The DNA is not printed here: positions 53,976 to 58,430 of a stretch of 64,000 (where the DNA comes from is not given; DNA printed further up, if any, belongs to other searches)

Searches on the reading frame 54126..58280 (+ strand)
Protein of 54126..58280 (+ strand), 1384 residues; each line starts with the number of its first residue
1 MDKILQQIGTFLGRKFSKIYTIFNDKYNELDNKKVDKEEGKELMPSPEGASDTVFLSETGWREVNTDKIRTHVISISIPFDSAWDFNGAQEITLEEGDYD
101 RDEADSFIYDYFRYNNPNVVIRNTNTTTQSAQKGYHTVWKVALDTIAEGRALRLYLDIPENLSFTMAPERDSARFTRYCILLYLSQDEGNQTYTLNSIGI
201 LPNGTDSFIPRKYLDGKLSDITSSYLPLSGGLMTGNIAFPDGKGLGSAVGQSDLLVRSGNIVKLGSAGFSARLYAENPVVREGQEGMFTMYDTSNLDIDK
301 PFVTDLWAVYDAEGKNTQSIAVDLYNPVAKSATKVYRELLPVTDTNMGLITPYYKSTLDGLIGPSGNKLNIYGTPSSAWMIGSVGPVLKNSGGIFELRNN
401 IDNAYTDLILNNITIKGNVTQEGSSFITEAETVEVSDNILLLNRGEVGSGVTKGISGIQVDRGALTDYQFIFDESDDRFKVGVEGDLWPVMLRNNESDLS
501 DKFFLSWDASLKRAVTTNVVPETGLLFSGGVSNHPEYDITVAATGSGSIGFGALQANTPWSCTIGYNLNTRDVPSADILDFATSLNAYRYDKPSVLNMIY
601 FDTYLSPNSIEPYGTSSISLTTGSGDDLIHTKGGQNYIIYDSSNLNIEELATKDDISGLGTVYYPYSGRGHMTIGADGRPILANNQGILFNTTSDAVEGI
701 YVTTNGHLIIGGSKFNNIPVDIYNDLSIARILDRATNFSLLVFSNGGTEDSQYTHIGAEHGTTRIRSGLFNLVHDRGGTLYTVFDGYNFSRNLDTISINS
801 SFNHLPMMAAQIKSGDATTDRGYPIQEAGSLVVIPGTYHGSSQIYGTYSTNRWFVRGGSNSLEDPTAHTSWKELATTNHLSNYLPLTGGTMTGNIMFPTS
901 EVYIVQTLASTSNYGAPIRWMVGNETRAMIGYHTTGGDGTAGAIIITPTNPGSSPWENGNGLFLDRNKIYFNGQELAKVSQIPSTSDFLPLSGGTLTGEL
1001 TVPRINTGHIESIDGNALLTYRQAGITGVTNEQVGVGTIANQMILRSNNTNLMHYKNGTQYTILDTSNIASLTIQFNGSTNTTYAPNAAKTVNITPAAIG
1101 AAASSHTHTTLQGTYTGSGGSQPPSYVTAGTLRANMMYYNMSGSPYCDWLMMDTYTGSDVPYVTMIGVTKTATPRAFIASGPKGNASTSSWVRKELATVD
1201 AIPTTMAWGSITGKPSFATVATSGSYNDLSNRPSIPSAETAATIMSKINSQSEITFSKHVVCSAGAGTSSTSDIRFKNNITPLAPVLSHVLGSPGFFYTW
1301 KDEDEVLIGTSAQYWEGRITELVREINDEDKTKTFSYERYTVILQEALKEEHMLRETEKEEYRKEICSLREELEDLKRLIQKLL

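Call 5: search_protein_families(library=pfam, proteins=[window:54126-58280:+], max_evalue=1)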
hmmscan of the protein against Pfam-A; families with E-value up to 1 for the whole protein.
window:54126-58280:+ (1384 aa): 1 family
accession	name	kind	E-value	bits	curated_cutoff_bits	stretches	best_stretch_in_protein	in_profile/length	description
PF13884.11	Peptidase_S74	-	6.8e-05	23.5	22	1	1272-1316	1-50/58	Chaperone of endosialidase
